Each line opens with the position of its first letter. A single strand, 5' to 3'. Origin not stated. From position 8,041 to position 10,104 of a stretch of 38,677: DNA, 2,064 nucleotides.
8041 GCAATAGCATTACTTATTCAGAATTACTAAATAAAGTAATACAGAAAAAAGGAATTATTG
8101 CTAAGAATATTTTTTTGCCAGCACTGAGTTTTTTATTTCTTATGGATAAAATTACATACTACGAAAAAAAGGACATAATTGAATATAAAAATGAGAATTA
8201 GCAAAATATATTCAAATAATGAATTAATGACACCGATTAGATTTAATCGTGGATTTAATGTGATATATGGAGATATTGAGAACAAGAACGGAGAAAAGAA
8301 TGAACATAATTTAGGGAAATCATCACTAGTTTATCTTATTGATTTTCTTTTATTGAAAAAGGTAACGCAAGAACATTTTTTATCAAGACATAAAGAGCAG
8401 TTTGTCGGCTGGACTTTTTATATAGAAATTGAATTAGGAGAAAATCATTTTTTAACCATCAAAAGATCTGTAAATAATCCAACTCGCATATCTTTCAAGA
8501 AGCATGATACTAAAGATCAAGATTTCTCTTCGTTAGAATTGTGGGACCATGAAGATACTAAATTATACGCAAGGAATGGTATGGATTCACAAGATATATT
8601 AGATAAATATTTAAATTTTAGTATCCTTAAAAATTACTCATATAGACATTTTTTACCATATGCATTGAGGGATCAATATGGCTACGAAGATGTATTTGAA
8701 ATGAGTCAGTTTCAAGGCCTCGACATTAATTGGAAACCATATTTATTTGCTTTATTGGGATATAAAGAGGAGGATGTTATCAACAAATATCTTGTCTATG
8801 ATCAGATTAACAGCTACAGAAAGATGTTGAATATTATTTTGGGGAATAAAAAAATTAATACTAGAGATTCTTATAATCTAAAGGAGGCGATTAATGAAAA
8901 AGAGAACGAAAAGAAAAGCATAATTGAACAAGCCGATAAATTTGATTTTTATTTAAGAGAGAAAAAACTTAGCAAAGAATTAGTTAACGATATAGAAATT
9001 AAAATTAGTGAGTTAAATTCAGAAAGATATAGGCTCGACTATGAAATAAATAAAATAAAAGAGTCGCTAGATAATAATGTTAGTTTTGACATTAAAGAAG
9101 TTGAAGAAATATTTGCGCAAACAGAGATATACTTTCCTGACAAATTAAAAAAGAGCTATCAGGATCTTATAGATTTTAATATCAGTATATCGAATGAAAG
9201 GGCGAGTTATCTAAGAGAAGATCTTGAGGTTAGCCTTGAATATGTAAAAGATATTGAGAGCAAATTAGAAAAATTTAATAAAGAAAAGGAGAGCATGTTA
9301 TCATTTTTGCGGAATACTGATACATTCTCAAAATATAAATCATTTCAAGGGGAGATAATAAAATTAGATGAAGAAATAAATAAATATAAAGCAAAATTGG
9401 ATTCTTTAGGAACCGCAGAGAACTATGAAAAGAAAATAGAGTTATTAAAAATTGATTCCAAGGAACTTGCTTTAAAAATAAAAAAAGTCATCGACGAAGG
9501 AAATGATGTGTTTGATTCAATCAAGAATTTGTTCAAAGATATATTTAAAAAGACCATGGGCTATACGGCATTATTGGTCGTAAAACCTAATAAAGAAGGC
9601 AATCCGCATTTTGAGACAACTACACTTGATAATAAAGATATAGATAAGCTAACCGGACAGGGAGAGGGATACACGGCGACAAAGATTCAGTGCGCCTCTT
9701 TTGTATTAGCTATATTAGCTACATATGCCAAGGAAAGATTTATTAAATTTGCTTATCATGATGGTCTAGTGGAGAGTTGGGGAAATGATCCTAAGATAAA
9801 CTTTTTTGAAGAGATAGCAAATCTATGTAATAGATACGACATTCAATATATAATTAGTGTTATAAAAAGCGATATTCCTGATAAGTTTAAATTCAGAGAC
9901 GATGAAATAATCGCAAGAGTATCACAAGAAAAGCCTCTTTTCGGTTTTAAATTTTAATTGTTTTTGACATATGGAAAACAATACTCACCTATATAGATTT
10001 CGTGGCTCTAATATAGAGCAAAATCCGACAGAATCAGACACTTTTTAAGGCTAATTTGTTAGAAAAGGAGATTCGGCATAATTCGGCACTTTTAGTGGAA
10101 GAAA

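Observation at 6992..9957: Three translationally coupled genes resembling an ABC-three-component (ABC-3C) conflict system with an unassignable effector half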

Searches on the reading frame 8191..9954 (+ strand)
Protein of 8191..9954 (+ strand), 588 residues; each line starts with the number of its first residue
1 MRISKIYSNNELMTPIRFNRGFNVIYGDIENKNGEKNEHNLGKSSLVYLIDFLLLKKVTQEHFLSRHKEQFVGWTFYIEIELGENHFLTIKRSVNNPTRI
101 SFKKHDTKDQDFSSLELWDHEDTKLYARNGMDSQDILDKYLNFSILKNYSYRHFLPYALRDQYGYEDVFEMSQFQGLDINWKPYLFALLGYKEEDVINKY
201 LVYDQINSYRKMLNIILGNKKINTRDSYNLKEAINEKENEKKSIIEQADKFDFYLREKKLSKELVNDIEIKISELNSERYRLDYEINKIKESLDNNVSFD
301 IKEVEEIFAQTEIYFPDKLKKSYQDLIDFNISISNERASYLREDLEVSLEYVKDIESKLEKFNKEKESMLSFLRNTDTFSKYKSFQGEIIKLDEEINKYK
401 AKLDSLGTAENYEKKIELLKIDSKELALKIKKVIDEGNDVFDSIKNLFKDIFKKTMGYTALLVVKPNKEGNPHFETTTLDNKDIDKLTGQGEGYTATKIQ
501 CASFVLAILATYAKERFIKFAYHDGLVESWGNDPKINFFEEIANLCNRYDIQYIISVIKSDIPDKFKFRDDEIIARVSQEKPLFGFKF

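Call 3: search_protein_families(library=pfam, proteins=[window:8191-9954:+], max_evalue=1)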
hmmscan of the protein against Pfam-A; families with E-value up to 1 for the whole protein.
window:8191-9954:+ (588 aa): 3 families
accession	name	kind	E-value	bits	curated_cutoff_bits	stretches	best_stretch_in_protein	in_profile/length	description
PF10088.15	DUF2326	-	1.7e-14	54.2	28.7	1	459-588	10-141/141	Uncharacterised protein conserved in bacteria (DUF2326)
PF14257.11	DUF4349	-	0.01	15.7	27.7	1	346-408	82-143/213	Domain of unknown function (DUF4349)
PF22877.3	RRM_Thc1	-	0.16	12.4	23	0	166-207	16-59/75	Thc1, RRM domain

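Call 4: search_protein_families(library=padloc, proteins=[window:8191-9954:+], max_evalue=1)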
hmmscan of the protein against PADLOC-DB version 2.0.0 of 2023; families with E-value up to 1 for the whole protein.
window:8191-9954:+ (588 aa): 2 families
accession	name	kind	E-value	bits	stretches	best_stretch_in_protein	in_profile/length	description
PDLC04774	PDC-M68B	-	1e-40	137.9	1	3-569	2-555/581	-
PDLC03859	LmuB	-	5.7e-12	43.6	1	1-530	3-552/611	-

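Call 5: search_protein_families(library=ncbifam, proteins=[window:8191-9954:+], max_evalue=1)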
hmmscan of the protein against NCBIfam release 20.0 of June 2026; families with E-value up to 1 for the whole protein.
window:8191-9954:+ (588 aa): 1 family
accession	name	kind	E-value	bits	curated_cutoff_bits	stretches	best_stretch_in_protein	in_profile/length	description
NF052504.1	sll1863_fam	domain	0.23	11.7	35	1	385-451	9-77/93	sll1863 family stress response protein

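Call 21: search_solved_structures(query=window:8191-9954:+, max_evalue=1, show_alignments=1)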
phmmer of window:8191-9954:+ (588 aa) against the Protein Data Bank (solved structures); distinct sequences matched with E-value up to 1: 11.
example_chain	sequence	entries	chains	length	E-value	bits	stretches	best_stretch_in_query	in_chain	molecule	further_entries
4ui9_C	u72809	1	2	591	0.078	14.9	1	309-393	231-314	CELL DIVISION CYCLE PROTEIN 23 HOMOLOG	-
5a31_C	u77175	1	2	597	0.079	14.8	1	309-393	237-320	CELL DIVISION CYCLE PROTEIN 23 HOMOLOG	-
5khu_C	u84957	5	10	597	0.086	14.7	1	309-393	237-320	Cell division cycle protein 23 homolog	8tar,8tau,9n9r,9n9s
5g04_C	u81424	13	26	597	0.087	14.7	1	309-393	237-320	CELL DIVISION CYCLE PROTEIN 23 HOMOLOG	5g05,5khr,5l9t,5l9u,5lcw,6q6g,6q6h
3j9w_B5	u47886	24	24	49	0.16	13.9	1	81-111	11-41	50S ribosomal protein bL33 | 50S ribosomal protein L33 1 | 50S ribosomal protein L33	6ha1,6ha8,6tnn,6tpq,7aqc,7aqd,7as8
5njt_q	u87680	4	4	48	0.16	13.9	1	81-111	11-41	50S ribosomal protein L33 1 | Large ribosomal subunit protein bL33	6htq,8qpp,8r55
4hse_A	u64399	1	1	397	0.21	13.5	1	326-403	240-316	Chaperone protein ClpB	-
1b4a_A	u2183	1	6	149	0.35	12.7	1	408-494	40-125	ARGININE REPRESSOR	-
7au2_A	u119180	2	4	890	0.48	12.3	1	257-321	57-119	Exostosin-like 3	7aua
8og1_A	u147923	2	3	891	0.49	12.2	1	257-321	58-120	Exostosin-like 3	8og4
1qvr_A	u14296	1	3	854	0.55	12.1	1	326-403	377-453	ClpB protein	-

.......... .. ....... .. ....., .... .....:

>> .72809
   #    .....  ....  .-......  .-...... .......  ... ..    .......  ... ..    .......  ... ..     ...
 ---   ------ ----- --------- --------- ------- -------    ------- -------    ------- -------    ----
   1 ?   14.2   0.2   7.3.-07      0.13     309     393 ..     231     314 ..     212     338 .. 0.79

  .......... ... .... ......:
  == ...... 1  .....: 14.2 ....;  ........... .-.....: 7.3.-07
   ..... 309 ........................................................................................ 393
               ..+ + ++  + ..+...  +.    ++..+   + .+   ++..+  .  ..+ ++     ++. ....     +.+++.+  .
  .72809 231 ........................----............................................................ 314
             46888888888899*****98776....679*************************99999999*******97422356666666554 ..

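Call 23: find_homologous_proteins(query=window:8191-9954:+, max_evalue=0.001)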
Query window:8191-9954:+ (588 aa): 202 proteins with E <= 0.001 among 8000 candidates; the best 120 are listed.
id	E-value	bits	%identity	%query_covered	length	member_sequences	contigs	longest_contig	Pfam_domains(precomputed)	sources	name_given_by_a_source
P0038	9.2e-262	888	66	100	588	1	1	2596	PF10088.16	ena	-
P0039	6.4e-259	878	67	100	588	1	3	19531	PF10088.16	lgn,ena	-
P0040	6.2e-251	852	64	100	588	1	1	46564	PF10088.16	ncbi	ncbi:MAG: DUF2326 domain-containing protein [Candidatus Falkowbacteria bacterium]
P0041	9.1e-251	852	64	100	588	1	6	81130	PF10088.16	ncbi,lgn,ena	-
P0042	1.1e-248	845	64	100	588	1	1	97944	PF10088.16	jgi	jgi:uncharacterized protein YydD (DUF2326 family)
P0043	1.5e-247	841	63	100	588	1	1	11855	PF10088.16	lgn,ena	-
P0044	2.5e-247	840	62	100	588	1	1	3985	PF10088.16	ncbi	-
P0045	2.1e-245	834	64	98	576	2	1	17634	PF10088.16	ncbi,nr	ncbi:MAG TPA: DUF2326 domain-containing protein [Candidatus Paceibacterota bacterium]|nr:DUF2326 dom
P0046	2.6e-245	834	63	100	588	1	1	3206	PF10088.16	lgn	-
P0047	6.6e-245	832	63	100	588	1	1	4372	PF10088.16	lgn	-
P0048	7.4e-245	832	63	100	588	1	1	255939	PF10088.16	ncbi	ncbi:MAG: DUF2326 domain-containing protein [Minisyncoccia bacterium]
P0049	2.9e-243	827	63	100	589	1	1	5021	PF10088.16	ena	-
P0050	1.3e-242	825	64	98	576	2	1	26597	PF10088.16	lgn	-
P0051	1.5e-240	818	62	100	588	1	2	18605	PF10088.16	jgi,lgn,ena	-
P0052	2.0e-238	811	62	100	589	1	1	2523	PF10088.16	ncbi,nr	ncbi:MAG: DUF2326 domain-containing protein [Clostridia bacterium]|nr:DUF2326 domain-containing prot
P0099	2.3e-120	421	40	97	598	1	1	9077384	PF10088.16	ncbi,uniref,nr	ncbi:DUF2326 domain-containing protein [Paenibacillus sp. HWE-109]|uniref:DUF2326 domain-containing 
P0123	2.7e-98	348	35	98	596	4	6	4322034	PF10088.16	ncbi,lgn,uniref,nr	ncbi:DUF2326 domain-containing protein [Yersinia bercovieri]|uniref:DUF2326 domain-containing protei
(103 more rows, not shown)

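Call 25: search_solved_structures(query=A1, max_evalue=1, show_alignments=2)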
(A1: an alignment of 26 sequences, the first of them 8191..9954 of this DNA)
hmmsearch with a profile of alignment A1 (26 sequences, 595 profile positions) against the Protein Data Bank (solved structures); distinct sequences matched with E-value up to 1: 9.
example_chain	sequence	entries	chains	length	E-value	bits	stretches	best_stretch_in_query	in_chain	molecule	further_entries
2xzr_A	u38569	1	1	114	0.0017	20.3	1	195-295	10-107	IMMUNOGLOBULIN-BINDING PROTEIN EIBD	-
2vky_B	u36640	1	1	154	0.031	16.1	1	253-294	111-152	TAIL PROTEIN, PIIGCN4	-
5apq_A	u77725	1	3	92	0.14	13.9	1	247-308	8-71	GENERAL CONTROL PROTEIN GCN4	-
4kps_B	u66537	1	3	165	0.17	13.7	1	413-456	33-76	Hemagglutinin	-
5apt_A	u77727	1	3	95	0.26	13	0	247-298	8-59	GENERAL CONTROL PROTEIN GCN4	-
3wpr_A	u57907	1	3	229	0.43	12.3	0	260-295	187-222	Trimeric autotransporter adhesin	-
7o9v_A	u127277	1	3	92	0.55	12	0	208-292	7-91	General control transcription factor GCN4,hypothetical protein OMM_04225 residues 244-274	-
1piq_A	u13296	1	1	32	0.55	12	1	267-293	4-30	PROTEIN (GENERAL CONTROL PROTEIN GCN4-PIQ)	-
2yo2_A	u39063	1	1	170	0.92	11.2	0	262-295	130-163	GENERAL CONTROL PROTEIN GCN4, PUTATIVE INNER MEMBRANE PROTEIN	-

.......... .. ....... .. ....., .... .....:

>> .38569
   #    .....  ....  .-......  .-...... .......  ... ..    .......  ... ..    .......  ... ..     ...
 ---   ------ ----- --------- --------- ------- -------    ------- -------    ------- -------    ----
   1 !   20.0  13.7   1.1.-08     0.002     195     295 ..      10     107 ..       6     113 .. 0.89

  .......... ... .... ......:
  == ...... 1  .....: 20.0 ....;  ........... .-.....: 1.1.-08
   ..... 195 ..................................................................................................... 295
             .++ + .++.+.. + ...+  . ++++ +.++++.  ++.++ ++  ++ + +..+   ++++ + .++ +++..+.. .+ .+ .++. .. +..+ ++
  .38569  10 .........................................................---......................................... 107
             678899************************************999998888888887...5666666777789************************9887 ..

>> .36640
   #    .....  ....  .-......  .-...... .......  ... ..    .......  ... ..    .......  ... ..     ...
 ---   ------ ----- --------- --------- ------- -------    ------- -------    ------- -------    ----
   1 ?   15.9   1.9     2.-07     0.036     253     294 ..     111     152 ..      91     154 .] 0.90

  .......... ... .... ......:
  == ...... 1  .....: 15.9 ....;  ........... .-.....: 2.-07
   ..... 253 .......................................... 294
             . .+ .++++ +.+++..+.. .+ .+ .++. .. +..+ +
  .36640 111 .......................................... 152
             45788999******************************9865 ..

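Call 27: find_encoding_contigs(protein=P0123, flank=4000, max_places=1)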
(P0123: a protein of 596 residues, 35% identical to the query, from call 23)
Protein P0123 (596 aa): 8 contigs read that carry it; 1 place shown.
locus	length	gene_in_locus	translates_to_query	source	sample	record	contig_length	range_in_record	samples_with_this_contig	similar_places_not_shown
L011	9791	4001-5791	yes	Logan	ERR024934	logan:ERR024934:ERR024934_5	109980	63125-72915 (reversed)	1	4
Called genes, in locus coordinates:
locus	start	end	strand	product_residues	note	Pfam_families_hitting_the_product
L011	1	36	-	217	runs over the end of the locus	PF00156:Pribosyltran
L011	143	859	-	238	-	PF01138:RNase_PH, PF03725:RNase_PH_C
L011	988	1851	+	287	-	PF03755:YicC-like_N, PF08340:YicC-like_C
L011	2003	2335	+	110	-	PF13560:HTH_31 (weak), PF12844:HTH_19 (weak), PF01381:HTH_3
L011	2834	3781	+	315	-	PF20279:CTD12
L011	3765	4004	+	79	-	PF20293:MC6 (weak), PF20295:MC8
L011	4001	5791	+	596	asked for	PF10088:DUF2326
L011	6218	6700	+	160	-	-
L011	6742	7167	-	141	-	PF03960:ArsC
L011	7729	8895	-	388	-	PF00144:Beta-lactamase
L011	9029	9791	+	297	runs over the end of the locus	PF00126:HTH_1, PF03466:LysR_substrate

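Call 28: find_encoding_contigs(protein=P0099, flank=4000, max_places=1)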
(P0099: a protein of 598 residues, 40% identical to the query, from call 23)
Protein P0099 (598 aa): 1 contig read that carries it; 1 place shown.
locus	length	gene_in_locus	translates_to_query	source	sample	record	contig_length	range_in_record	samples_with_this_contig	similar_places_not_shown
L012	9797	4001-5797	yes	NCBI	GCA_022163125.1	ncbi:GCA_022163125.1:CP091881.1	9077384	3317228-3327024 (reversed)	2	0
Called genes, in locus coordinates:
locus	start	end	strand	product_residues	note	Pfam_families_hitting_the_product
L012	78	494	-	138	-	-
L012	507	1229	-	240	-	PF06271:RDD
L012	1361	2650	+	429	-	PF00753:Lactamase_B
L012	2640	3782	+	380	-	PF20279:CTD12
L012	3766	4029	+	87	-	PF20292:MC7, PF20293:MC6, PF20295:MC8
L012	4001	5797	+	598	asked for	PF10088:DUF2326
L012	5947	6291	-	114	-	PF13560:HTH_31, PF12844:HTH_19, PF01381:HTH_3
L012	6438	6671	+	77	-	-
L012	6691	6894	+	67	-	PF12728:HTH_17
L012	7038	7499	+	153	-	PF13560:HTH_31 (weak), PF01381:HTH_3, PF12844:HTH_19 (weak)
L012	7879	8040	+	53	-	-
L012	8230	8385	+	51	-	PF21847:DUF6906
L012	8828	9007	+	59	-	PF04545:Sigma70_r4 (weak), PF08281:Sigma70_r4_2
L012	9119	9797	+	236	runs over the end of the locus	PF07833:Cu_amine_oxidN1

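Call 55: predict_structure(alignment_id=A1)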
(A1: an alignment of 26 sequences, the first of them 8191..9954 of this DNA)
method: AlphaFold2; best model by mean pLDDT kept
length: 588 residues; sequences in the alignment: 26
mean_pLDDT: 85.9   pTM: 0.70
mean pLDDT of the five models: 85.9, 84.8, 83.8, 83.4, 81.9
residues with pLDDT >= 90: 313; 70-90: 197; 50-70: 64; < 50: 14
segments of 3 or more residues with pLDDT < 50: 32-35, 483-492
pLDDT, mean of each block of 10 residues (from residue 1): 96 94 90 56 89 94 91 96 93 95 95 89 90 95 92 93 86 79 95 94 93 80 69 90 82 65 80 89 87 66 67 66 72 80 89 90 82 63 85 90 86 93 95 95 97 92 93 88 41 71 97 95 89 91 95 93 90 92 86
secondary structure, 60 per line:
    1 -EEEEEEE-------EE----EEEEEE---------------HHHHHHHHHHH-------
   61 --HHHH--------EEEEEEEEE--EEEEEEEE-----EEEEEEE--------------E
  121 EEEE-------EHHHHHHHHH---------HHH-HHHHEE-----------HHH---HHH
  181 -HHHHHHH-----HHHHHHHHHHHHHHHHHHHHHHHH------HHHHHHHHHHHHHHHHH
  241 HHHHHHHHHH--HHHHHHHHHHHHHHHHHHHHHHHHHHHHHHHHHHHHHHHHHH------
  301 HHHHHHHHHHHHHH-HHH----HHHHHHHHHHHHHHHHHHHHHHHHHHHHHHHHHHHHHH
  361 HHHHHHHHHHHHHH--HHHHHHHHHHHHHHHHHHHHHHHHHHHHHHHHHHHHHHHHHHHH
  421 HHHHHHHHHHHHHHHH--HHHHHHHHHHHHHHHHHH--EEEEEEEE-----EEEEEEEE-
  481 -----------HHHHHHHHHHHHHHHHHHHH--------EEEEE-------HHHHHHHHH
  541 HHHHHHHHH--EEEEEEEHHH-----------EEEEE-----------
elements in order: E2-8 E22-27 H43-53 H63-66 E75-83 E86-93 E99-105 E120-124 H133-141 H155-158 H182-188 H194-217 H224-250 H253-294 H301-314 H323-374 H377-436 H439-456 E459-466 E472-479 H492-511 E520-524 H532-549 E552-558 E573-577

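Call 57: fold_search(model_id=the predicted structure, library=pdb)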
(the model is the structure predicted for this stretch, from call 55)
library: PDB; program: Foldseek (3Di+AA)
matches with E <= 10: 1147; with E <= 0.001: 87
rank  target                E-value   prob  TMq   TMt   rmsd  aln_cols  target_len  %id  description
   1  9a6c_A                5.3e-22  1.00  0.61  0.61  36.7       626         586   16  Integrative model of YYDD-YYDB by crosslinking MS and deep learning (released 2024-09-18)
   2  9uxh_F                1.5e-12  1.00  0.38  0.35  37.1       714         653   12  type II Lamassu, LmuACB with DNA (released 2026-03-25)
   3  9hqu_A                1.4e-11  1.00  0.39  0.37  38.6       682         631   12  Salmonella enterica Lamassu LmuACB in nuclease sequestration state (released 2025-10-01)
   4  9hqx_B                2.5e-11  1.00  0.41  0.38  37.9       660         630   12  Salmonella enterica Lamassu LmuACB bound to DNA duplex (released 2025-10-01)
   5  9hqx_f                3.1e-11  1.00  0.41  0.39  35.7       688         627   12  Salmonella enterica Lamassu LmuACB bound to DNA duplex (released 2025-10-01)
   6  5xei                  1.3e-10  1.00  0.31  0.34  20.7       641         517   14  Crystal structure of the Smc head domain with a coiled coil and joint derived from Pyrococcus yayanosii (released 2017-06-07)
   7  9ux7_A                6.8e-10  1.00  0.34  0.35  38.1       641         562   14  CryoEM Structure of LmuAB-DNA complex (released 2026-03-25)
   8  7w1m_B                1.8e-09  1.00  0.31  0.33  18.6       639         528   12  Cryo-EM structure of human cohesin-CTCF-DNA complex (released 2023-05-31)
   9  8wjn_A                1.9e-09  1.00  0.37  0.43  21.6       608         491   14  Cryo-EM structure of 6-subunit Smc5/6 head region (released 2024-06-26)
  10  6qj1                  1.1e-08  1.00  0.31  0.43  34.5       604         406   12  Crystal structure of the C. thermophilum condensin Smc2 ATPase head (crystal from I) (released 2019-07-03)
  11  5xns_A                1.3e-08  1.00  0.33  0.47  29.5       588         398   13  Crystal structure of the Smc head domain with an extended coiled coil bound to the C-terminal domain of ScpA derived f (released 2017-08-02)
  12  6yvv_B                1.6e-08  1.00  0.35  0.41  18.1       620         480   14  Condensin complex from S.cerevisiae ATP-free apo bridged state (released 2020-07-15)
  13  9f5w_B                2.1e-08  1.00  0.31  0.34  19.5       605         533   13  Human condensin II - M18BP1 complex (released 2025-07-02)
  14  7q2x_A                3.2e-08  1.00  0.33  0.43  26.0       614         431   14  Cryo-EM structure of clamped S.cerevisiae condensin-DNA complex (Form I) (released 2022-03-23)
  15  7yzp_C                5.7e-08  1.00  0.38  0.48  23.9       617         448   12  Hairpin-bound state of the E. coli Mre11-Rad50 (SbcCD) head complex bound to ADP and a DNA hairpin (released 2022-08-17)
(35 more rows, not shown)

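Call 72: search_protein_families(library=pfam, proteins=[L011:2834-3778:+, L012:2640-3779:+], max_evalue=1)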
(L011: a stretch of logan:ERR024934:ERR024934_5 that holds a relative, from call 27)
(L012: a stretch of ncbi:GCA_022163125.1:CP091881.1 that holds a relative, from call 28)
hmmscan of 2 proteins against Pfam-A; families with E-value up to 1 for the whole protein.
L011:2834-3778:+ (315 aa): 3 families
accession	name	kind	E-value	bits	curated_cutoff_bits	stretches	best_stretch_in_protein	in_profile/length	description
PF20279.3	CTD12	-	5.5e-53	179.8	25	1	166-308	1-144/144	C-terminal domain 12 of the ABC-three component (ABC-3C) systems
PF04471.18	Mrr_cat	-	0.082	13.5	21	1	8-74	4-58/115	Restriction endonuclease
PF08154.18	NLE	-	0.098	13.5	23.4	1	161-186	16-41/68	NLE (NUC135) domain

L012:2640-3779:+ (380 aa): 2 families
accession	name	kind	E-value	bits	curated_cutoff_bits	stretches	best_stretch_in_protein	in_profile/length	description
PF20279.3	CTD12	-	6e-29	101.8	25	1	231-373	3-144/144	C-terminal domain 12 of the ABC-three component (ABC-3C) systems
PF00089.32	Trypsin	-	0.012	15.9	20.6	1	25-55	26-54/220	Trypsin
